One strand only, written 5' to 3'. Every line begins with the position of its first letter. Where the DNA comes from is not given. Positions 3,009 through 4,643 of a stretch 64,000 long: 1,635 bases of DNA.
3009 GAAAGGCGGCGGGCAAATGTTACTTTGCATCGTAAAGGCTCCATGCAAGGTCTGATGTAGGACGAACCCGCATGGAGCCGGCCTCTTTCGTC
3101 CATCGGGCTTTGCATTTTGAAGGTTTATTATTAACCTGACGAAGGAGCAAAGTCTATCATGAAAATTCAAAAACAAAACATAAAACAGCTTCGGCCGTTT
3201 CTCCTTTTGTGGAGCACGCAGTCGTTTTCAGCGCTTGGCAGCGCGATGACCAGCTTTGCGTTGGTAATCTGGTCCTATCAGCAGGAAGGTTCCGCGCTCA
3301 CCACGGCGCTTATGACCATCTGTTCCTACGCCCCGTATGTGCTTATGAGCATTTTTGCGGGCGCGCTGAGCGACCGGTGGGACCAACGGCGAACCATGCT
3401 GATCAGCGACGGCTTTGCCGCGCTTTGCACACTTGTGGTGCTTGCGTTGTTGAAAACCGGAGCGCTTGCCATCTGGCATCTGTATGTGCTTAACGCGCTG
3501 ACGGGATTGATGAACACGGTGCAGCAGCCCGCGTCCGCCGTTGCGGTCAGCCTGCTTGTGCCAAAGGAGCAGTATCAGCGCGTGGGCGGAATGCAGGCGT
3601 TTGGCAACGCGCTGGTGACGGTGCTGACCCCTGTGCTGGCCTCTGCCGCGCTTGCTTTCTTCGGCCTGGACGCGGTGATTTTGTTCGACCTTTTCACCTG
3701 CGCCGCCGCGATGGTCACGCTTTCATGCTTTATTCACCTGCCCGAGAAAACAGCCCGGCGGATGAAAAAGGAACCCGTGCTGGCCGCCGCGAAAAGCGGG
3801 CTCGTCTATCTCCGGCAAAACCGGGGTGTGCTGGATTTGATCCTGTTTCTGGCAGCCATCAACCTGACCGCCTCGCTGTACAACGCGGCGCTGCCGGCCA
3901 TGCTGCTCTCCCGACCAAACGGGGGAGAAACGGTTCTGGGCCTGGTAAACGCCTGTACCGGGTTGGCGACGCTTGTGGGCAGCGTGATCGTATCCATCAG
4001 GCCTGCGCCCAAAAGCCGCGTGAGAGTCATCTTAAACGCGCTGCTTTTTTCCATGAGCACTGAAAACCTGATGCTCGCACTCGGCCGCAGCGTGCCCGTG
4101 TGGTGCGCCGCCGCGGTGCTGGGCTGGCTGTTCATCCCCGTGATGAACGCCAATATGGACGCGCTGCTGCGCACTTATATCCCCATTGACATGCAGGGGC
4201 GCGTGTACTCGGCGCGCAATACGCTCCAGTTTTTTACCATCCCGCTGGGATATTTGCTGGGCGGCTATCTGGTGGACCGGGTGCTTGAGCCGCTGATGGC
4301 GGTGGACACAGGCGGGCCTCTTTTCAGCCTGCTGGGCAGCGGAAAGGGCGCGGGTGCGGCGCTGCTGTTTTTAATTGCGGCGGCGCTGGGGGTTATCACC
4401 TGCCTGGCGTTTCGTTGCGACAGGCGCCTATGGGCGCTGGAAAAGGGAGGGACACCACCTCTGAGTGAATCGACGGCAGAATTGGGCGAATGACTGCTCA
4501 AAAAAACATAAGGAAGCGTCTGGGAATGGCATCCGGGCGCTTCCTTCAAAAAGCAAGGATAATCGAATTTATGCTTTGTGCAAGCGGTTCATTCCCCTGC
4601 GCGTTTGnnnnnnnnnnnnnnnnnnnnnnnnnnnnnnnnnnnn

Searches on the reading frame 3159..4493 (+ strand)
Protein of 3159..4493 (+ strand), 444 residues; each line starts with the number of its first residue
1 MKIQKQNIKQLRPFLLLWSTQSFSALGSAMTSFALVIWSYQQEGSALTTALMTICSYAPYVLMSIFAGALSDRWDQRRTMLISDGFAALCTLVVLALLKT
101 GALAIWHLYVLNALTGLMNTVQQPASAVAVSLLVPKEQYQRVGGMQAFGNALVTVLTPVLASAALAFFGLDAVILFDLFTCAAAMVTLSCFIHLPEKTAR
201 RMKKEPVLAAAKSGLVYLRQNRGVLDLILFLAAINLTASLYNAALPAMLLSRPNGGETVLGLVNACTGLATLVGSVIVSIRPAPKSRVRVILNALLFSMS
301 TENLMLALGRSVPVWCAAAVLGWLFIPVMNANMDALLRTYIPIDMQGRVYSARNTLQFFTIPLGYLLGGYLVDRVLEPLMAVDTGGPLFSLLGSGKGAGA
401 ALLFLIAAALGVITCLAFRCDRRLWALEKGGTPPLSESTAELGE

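Call 8: search_protein_families(library=pfam, proteins=[window:3159-4493:+], max_evalue=0.1)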
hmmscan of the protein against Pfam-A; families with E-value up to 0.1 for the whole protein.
window:3159-4493:+ (444 aa): 3 families
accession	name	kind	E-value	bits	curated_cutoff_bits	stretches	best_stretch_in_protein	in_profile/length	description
PF07690.21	MFS_1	-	3.8e-28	98.9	33.4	2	17-244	1-224/347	Major Facilitator Superfamily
PF05977.19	MFS_3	-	1.2e-21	77.2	27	1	14-371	12-366/524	Transmembrane secretion effector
PF05631.20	MFS_5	-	0.0018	17.7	25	1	148-306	170-327/356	Sugar-tranasporters, 12 TM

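Call 59: search_protein_families(library=pfam, proteins=[L037:2501-2749:+], max_evalue=0.001)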
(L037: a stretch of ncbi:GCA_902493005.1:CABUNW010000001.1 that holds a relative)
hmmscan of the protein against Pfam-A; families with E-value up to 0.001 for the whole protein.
L037:2501-2749:+ (82 aa): 1 family
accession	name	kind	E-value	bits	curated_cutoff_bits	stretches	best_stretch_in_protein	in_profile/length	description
PF00440.29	TetR_N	-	2e-15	56.7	24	1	22-65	1-44/47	Bacterial regulatory proteins, tetR family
